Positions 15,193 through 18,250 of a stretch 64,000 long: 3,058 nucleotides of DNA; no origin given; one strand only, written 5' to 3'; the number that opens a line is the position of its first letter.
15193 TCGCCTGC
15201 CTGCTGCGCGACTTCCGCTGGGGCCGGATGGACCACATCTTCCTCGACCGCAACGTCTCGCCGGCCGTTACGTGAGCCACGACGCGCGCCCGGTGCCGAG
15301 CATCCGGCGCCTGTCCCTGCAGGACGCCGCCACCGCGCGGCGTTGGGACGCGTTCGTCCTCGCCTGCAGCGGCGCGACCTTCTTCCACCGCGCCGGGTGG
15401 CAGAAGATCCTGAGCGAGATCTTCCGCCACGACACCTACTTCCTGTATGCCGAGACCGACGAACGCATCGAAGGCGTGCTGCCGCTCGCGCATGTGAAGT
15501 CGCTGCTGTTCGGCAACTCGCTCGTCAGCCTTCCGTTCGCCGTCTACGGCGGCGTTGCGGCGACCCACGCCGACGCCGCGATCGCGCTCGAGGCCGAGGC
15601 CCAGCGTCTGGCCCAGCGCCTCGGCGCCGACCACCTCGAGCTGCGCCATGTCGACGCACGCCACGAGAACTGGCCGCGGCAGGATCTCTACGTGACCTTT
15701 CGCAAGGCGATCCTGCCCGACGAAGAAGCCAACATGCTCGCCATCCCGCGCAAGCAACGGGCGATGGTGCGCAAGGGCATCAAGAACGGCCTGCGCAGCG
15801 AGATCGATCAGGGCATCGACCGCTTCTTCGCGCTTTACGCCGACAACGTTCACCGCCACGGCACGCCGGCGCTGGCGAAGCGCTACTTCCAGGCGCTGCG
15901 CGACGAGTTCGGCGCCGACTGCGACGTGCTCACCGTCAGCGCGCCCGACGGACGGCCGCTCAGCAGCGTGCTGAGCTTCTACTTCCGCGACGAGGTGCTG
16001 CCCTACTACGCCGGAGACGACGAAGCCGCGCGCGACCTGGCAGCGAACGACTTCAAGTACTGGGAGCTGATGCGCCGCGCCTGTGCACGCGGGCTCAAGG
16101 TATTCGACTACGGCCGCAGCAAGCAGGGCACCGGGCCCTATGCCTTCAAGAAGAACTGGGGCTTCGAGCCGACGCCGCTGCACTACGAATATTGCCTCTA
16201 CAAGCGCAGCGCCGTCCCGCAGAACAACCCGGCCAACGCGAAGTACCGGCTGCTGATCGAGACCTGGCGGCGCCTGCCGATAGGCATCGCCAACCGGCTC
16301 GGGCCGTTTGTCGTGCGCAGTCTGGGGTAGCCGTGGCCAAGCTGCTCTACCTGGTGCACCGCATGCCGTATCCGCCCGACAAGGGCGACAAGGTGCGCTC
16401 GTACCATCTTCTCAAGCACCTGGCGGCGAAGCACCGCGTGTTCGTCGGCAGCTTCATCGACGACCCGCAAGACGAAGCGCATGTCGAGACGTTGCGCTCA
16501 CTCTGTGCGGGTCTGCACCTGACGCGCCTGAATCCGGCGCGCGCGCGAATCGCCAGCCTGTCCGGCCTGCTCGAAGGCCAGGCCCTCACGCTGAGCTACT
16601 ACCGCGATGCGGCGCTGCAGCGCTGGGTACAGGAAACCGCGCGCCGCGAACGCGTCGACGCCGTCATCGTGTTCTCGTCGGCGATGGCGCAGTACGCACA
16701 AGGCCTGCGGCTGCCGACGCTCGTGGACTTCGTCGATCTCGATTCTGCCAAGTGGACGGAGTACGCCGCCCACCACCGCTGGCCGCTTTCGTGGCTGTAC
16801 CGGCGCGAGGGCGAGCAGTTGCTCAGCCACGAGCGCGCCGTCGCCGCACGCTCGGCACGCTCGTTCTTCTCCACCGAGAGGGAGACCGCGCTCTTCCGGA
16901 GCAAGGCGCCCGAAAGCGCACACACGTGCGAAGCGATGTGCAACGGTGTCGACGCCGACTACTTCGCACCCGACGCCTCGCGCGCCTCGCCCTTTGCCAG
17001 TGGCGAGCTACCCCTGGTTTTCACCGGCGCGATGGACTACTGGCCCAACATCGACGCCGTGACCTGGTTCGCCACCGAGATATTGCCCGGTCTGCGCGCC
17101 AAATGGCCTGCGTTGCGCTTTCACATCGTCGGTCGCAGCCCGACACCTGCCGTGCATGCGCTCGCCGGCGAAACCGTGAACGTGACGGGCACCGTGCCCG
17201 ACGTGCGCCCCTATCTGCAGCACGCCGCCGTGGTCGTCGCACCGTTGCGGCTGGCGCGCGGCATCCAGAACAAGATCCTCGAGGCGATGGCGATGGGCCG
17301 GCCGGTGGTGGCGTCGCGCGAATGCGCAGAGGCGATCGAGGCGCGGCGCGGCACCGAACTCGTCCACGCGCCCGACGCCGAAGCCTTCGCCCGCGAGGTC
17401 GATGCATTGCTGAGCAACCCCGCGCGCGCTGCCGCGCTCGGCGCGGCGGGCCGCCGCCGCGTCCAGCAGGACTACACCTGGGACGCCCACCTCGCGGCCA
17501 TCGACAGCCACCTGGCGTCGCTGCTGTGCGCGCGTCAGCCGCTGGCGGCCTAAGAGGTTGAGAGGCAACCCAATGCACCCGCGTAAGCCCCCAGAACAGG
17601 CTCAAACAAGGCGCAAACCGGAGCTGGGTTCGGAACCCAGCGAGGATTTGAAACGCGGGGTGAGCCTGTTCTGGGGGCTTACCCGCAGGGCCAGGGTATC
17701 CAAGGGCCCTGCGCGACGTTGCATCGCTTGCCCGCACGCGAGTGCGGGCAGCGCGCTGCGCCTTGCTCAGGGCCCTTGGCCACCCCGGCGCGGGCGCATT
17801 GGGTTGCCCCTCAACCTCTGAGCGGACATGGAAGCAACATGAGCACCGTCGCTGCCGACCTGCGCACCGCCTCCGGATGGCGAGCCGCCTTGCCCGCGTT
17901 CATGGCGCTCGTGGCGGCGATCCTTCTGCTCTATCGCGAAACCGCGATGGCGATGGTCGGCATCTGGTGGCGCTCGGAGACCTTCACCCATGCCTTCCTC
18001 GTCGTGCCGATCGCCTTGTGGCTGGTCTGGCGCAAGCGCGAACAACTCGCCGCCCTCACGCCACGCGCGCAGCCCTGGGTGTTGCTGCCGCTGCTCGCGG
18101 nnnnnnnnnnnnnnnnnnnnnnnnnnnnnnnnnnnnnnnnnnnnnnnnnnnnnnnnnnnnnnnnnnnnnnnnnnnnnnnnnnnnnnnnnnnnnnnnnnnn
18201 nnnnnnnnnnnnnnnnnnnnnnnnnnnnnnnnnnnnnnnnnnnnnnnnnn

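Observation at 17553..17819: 267-bp nested-palindrome element inserted exactly between a glycosyltransferase stop codon and xrtA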

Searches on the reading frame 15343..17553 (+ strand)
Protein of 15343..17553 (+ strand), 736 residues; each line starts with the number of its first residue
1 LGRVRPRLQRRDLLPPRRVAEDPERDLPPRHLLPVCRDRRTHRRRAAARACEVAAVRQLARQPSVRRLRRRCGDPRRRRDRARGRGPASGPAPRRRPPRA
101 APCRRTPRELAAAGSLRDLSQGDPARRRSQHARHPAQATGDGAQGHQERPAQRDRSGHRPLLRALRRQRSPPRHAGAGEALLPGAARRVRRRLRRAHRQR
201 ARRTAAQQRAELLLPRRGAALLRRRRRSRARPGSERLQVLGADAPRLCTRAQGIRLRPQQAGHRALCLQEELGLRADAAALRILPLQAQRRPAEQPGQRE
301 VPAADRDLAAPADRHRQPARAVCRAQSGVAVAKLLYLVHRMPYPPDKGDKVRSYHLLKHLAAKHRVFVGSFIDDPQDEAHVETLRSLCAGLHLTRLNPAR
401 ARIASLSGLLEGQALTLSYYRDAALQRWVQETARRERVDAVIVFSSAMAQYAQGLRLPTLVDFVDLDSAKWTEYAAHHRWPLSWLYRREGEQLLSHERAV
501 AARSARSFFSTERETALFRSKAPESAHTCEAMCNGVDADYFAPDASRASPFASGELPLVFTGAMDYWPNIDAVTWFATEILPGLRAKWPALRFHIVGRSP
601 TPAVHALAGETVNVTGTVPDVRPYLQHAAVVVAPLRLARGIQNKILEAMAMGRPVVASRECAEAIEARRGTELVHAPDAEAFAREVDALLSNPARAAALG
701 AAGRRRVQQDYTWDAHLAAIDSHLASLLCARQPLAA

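Call 10: search_protein_families(library=ncbifam, proteins=[window:15343-17553:+])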
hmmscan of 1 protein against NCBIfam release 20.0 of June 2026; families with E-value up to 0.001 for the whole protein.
window:15343-17553:+ (736 aa): 9 families
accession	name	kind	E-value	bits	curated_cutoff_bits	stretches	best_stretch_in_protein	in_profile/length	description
TIGR03087.1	stp1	hypoth_equivalog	5.7e-167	555.9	316.65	1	334-725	1-395/397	TIGR03087 family PEP-CTERM/XrtA system glycosyltransferase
TIGR03088.1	stp2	hypoth_equivalog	2.4e-14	53.2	409.05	1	526-718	159-364/374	TIGR03088 family PEP-CTERM/XrtA system glycosyltransferase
NF041876.1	EPS_EpsE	equivalog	6.7e-11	42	400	1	610-714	276-383/389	exopolysaccharide biosynthesis GT4 family glycosyltransferase EpsE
NF053787.1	GlcN_PG_synth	equivalog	8.3e-10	38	480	1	645-727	278-359/361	N-acetylglucosaminyl phosphatidylglycerol synthase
TIGR02149.1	glgA_Coryne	subfamily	2.5e-08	33.4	302.4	1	619-715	275-378/391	glycogen synthase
TIGR04063.1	stp3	hypoth_equivalog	3.4e-07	29.5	442.05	1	579-719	233-387/397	TIGR04063 family PEP-CTERM/XrtA system glycosyltransferase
TIGR04047.1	MSMEG_0565_glyc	hypoth_equivalog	7.9e-07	28.5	259.85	1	610-716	258-363/373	MSMEG_0565 family glycosyltransferase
NF038229.1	Glyco4_Geo_Pelo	equivalog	2.4e-05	23.5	400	1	628-715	238-324/338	GPMC system family 4 glycosyltransferase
TIGR02472.1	sucr_P_syn_N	equivalog_domain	0.00083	18.3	576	0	639-718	351-432/439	sucrose-phosphate synthase, putative, glycosyltransferase domain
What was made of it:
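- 16333..17553 (+): stp1, the PEP-CTERM/XrtA-system glycosyltransferase. Its present stop codon is the left copy of the duplicated triplet. TIGR03087, 555.9 bits against a cutoff of 316.65 (call 10).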

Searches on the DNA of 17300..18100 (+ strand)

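Call 7: search_rna_families(source=window, start=17300, end=18100, threshold=evalue, max_evalue=10)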
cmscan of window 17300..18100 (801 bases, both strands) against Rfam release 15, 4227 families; matches with E-value up to 10: 13.
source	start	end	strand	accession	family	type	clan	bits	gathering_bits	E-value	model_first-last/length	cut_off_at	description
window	17690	17789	-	RF00926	MIR1151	Gene; miRNA;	-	32.6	90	0.0055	1-110/110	no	MIR1151 microRNA precursor family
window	17584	17681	+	RF03569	mir-7973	Gene; miRNA;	-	30.7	90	0.00038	1-74/74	no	mir-7973 microRNA precursor family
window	17584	17681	-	RF03569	mir-7973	Gene; miRNA;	-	30.5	90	0.00043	1-74/74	no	mir-7973 microRNA precursor family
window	17689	17790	-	RF04159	MIR1437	Gene; miRNA;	-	25.2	168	0.061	1-192/192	no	MIR1437 microRNA precursor family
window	17690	17789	-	RF03296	MIR8788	Gene; miRNA;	-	24.1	124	0.13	1-138/138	no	MIR8788 microRNA precursor family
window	17692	17788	+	RF04162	MIR9662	Gene; miRNA;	-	22.5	80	0.38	1-100/100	no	MIR9662 microRNA precursor family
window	17572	17695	-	RF00244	mir-26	Gene; miRNA;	-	20.7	57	0.044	1-81/81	no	mir-26 microRNA precursor family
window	17700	17779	-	RF03889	mir-4776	Gene; miRNA;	-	17.4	97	2.6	1-80/80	no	mir-4776 microRNA precursor family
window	17587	17678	+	RF01925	MIR1428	Gene; miRNA;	-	16.2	79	6.4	1-110/110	no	MIR1428 microRNA precursor family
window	17580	17684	+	RF00492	SCARNA17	Gene; snRNA; snoRNA; scaRNA;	-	15.6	75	4.3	1-144/144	no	small Cajal body-specific RNA 17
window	17719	17844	-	RF00634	SAM-IV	Cis-reg; riboswitch;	CL00012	15.4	38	6.3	1-116/116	no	SAM (S-adenosyl methionine) riboswitch aptamer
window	17590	17673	-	RF03688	mir-3045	Gene; miRNA;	-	14.9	90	7.3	1-75/75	no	mir-3045 microRNA precursor family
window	17927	17946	-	RF01111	SBWMV2_UPD-PKk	Cis-reg;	-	14.5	35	9.5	1-21/21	no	Pseudoknot of upstream pseudoknot domain (UPD) of the 3'UTR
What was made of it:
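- On Curated structured RNA family (Rfam): The best matches are 30-33 bits to eukaryotic miRNA hairpin models whose gathering score is 90 (call 7).
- The only Rfam matches are generic long-hairpin miRNA models far below their gathering scores (call 7).
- Tried and rejected: Rfam at a permissive threshold gave only generic hairpin miRNA models far below their gathering scores (call 7).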

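Call 16: search_dna_similar(query=window:17551-17821:+, collection=plasmids, mode=distant, max_evalue=0.01)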
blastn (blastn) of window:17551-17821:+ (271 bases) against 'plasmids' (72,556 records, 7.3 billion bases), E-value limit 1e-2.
No match.
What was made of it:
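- Tried and rejected: No similarity (call 16).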
